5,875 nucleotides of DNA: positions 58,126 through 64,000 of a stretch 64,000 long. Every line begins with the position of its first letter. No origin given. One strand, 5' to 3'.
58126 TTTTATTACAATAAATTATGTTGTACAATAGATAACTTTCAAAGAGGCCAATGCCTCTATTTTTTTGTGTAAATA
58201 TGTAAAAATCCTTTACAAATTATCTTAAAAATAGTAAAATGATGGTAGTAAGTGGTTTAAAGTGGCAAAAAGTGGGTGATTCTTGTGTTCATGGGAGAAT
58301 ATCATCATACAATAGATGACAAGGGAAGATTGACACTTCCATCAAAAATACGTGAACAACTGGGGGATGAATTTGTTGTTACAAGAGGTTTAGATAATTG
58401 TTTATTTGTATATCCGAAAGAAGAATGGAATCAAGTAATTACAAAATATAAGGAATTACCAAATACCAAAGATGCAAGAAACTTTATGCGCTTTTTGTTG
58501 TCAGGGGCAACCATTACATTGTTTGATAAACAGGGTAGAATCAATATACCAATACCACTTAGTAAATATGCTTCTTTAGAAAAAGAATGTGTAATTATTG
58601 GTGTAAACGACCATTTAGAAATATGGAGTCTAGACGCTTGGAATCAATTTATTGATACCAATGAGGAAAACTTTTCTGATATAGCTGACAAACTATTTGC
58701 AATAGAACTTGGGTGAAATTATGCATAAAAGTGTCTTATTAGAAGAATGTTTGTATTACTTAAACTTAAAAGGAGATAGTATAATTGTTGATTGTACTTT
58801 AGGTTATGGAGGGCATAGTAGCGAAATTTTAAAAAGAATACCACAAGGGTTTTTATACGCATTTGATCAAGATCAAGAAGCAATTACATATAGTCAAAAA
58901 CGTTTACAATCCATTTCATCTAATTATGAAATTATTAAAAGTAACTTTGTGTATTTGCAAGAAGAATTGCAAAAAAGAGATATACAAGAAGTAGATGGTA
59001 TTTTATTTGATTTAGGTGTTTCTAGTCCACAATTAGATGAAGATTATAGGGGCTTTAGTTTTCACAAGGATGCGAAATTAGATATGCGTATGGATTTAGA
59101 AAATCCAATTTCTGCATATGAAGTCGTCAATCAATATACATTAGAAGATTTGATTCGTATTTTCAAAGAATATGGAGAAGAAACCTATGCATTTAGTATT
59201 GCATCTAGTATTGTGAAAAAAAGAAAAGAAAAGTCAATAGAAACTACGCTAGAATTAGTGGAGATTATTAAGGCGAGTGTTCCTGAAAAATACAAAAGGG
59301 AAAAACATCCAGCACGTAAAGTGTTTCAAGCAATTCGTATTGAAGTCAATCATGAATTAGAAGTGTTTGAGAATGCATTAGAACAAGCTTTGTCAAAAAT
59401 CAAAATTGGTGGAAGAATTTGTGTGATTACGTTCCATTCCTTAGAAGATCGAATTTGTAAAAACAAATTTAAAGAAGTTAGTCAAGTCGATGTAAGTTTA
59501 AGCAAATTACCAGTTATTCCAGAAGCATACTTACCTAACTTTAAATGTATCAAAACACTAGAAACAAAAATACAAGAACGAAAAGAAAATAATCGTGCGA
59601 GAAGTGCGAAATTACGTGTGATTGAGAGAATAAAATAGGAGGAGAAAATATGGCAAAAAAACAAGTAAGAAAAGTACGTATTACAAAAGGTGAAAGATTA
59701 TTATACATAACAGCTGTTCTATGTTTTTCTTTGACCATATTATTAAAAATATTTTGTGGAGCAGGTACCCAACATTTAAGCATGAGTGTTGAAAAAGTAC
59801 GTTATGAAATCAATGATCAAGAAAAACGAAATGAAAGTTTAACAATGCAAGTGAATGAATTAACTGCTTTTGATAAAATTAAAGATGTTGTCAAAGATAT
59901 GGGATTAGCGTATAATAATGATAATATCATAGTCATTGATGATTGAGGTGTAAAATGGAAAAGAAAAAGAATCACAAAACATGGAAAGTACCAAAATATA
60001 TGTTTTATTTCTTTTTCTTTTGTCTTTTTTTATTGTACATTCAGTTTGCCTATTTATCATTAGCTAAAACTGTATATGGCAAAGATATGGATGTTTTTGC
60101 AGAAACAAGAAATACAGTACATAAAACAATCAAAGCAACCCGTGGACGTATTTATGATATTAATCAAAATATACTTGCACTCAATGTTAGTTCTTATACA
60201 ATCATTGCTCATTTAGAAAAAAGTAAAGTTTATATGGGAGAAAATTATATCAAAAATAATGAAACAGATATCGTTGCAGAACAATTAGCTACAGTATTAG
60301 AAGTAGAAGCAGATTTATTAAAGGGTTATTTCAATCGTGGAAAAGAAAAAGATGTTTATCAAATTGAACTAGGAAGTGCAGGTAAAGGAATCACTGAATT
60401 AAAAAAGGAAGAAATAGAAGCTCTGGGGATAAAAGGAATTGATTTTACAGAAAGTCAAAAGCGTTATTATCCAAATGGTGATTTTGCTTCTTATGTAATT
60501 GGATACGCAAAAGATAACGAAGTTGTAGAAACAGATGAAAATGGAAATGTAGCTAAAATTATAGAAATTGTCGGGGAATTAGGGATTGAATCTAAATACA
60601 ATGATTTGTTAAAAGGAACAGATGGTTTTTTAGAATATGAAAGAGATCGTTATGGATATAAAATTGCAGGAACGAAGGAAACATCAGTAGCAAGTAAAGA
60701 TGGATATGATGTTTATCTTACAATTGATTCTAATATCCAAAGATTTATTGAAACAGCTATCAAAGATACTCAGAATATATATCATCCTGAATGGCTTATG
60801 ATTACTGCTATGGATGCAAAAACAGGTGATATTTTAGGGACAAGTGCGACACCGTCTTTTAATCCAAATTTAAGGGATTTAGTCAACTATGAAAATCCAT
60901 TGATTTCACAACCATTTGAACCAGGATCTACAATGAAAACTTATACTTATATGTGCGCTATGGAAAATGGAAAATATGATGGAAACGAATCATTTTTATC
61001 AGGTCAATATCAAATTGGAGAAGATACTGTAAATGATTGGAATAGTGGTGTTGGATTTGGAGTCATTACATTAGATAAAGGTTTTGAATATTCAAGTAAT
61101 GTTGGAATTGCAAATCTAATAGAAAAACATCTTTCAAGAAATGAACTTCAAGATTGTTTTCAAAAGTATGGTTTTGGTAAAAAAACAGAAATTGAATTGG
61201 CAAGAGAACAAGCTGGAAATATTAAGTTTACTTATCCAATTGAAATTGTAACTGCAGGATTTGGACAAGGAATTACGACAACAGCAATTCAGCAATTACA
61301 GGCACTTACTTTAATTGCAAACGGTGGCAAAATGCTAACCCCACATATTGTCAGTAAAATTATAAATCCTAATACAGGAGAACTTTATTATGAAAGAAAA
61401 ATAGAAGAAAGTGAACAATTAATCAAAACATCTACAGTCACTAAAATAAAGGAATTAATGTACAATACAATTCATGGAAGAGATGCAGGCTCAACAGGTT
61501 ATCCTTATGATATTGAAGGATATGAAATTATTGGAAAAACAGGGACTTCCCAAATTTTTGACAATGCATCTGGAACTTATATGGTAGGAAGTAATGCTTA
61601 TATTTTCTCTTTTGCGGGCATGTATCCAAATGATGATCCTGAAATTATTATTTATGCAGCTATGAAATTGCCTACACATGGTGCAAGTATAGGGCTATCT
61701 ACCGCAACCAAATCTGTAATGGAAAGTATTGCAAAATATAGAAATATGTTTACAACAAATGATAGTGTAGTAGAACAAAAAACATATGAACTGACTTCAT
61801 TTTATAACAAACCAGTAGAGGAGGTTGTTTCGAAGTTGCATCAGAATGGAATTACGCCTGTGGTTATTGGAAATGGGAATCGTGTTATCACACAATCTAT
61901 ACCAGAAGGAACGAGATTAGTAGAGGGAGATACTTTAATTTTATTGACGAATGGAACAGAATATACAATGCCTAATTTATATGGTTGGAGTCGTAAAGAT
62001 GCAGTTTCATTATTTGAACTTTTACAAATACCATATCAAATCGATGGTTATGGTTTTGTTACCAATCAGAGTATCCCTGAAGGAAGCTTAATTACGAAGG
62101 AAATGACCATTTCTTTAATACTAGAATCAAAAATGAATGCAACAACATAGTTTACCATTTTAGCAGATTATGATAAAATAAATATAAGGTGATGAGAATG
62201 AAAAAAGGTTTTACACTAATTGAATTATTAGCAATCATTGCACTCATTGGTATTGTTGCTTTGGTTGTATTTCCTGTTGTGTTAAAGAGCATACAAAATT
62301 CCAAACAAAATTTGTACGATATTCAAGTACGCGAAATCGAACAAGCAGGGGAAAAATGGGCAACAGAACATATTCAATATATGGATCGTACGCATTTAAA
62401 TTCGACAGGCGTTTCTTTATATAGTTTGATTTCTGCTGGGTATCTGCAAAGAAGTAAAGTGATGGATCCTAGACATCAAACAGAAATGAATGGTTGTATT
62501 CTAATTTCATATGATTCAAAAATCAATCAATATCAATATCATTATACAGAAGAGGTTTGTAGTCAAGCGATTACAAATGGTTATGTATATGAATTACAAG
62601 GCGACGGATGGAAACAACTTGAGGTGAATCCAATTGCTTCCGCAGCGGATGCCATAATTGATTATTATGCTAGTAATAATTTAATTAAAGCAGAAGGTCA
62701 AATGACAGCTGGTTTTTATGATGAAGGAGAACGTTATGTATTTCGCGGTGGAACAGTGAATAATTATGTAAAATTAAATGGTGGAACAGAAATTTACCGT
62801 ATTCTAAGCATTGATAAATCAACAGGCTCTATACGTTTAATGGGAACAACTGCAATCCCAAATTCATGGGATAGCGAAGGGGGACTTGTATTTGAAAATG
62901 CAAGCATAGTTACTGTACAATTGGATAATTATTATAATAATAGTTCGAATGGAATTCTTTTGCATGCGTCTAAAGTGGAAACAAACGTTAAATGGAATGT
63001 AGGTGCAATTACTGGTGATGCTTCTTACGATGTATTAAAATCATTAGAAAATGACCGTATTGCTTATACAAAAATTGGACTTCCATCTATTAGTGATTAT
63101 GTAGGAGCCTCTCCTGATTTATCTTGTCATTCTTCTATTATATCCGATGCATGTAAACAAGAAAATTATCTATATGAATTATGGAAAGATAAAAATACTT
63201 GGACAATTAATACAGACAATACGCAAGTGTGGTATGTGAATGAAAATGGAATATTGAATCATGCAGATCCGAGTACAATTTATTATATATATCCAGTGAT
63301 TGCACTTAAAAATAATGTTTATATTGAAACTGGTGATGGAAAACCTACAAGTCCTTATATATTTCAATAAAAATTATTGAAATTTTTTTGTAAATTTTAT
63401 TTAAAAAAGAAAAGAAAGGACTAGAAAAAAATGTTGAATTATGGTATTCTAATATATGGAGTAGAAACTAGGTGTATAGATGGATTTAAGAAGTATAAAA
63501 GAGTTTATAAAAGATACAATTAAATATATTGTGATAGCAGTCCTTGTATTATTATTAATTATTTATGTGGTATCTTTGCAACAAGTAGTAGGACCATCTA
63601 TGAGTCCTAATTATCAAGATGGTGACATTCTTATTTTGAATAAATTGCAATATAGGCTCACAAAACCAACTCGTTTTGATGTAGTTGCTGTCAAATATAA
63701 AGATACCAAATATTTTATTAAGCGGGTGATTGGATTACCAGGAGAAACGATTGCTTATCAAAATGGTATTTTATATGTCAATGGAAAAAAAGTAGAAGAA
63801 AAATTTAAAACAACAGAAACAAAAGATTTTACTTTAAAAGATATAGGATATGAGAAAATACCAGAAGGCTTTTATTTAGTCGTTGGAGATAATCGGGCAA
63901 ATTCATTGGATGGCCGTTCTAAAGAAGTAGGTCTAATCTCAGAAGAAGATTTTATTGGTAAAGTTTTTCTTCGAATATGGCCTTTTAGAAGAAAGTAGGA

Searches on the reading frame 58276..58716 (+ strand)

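Call 66: search_protein_families(library=pfam, proteins=[window:58276-58716:+], max_evalue=0.0001)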
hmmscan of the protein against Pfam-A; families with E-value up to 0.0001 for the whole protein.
window:58276-58716:+ (146 aa): 1 family
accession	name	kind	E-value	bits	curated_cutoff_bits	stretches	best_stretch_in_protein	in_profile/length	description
PF02381.23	MraZ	-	6.3e-43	145.1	23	2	5-68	2-66/72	MraZ protein, putative antitoxin-like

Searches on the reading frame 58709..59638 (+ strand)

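Call 66: search_protein_families(library=pfam, proteins=[window:58709-59638:+], max_evalue=0.0001)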
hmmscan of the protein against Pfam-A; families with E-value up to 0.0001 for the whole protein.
window:58709-59638:+ (309 aa): 2 families
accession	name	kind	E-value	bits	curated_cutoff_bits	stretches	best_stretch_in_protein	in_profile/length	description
PF01795.25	Methyltransf_5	-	1.4e-113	379.9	27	1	4-308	2-309/309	MraW methylase family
PF06962.18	rRNA_methylase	-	9.7e-05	22.8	22.7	0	49-103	1-53/137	Putative rRNA methylase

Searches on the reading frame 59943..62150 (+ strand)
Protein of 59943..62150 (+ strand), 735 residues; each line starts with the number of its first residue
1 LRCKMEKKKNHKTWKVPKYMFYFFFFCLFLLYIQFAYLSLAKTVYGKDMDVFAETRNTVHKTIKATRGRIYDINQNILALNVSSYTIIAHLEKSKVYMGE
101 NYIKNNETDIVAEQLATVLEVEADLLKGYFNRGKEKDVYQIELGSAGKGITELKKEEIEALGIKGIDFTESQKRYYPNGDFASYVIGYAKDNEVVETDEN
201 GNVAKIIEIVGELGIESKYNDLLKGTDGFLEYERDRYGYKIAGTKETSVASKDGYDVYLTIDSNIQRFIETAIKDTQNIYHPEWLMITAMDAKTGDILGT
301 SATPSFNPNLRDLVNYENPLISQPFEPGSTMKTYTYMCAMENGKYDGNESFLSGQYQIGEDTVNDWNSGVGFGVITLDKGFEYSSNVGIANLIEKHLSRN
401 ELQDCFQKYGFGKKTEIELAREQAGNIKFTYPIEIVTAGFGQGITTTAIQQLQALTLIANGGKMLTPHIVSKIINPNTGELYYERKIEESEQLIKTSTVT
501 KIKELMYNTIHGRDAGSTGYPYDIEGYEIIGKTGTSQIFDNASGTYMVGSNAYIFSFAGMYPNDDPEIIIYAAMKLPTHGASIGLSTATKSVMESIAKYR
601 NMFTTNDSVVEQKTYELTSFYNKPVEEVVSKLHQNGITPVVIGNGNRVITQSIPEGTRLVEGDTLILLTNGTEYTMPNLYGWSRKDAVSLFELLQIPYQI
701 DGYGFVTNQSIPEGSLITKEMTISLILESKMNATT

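Call 66: search_protein_families(library=pfam, proteins=[window:59943-62150:+], max_evalue=0.0001)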
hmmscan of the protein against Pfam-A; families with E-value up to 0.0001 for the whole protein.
window:59943-62150:+ (735 aa): 3 families
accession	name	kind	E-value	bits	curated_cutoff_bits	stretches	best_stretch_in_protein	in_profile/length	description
PF00905.27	Transpeptidase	-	2.8e-66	224.2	22.1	1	286-582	2-286/299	Penicillin binding protein transpeptidase domain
PF03717.20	PBP_dimer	-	1e-23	85.1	24.4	1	63-242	2-177/180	Penicillin-binding Protein dimerisation domain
PF03793.24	PASTA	-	2.1e-19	69.7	23.2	2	618-670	4-63/64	PASTA domain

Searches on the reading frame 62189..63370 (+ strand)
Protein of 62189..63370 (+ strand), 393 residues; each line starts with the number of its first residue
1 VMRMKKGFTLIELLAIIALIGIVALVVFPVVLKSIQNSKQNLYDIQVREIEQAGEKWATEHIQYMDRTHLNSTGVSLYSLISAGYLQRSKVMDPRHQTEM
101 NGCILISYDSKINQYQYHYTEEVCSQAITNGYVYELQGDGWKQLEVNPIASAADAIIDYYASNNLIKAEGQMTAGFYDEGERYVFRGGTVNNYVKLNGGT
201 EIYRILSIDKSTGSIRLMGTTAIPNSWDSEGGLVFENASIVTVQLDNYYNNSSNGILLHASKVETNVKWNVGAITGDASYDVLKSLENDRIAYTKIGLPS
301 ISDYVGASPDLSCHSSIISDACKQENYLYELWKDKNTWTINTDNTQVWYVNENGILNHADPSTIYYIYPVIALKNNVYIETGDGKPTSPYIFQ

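Call 57: find_encoding_contigs(protein=window:62189-63370:+, flank=10000, max_places=3)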
Protein window:62189-63370:+ (393 aa): no gene with exactly this product is on record in the collection.
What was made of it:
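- Tried and rejected: The right-end protein is not on record (call 57).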

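Call 66: search_protein_families(library=pfam, proteins=[window:62189-63370:+], max_evalue=0.0001)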
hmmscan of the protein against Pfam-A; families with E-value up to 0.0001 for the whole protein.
window:62189-63370:+ (393 aa): 1 family
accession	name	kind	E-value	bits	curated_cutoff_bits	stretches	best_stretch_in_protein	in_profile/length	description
PF07963.17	N_methyl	-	3.8e-06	26.7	21.2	1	2-28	1-27/27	Prokaryotic N-terminal methylation motif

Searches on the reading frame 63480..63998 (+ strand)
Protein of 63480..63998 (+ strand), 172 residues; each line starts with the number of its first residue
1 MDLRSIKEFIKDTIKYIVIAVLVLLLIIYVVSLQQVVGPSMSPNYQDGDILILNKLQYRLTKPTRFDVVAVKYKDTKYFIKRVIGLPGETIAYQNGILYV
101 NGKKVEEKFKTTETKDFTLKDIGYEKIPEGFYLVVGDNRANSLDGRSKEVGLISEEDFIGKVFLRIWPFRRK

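Call 66: search_protein_families(library=pfam, proteins=[window:63480-63998:+], max_evalue=0.0001)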
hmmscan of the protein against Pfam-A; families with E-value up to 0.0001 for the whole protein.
window:63480-63998:+ (172 aa): 1 family
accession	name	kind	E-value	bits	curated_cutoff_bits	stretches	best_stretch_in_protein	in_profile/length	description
PF10502.14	Peptidase_S26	-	6.5e-44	150.3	22.9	1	11-167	2-168/168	Signal peptidase, peptidase S26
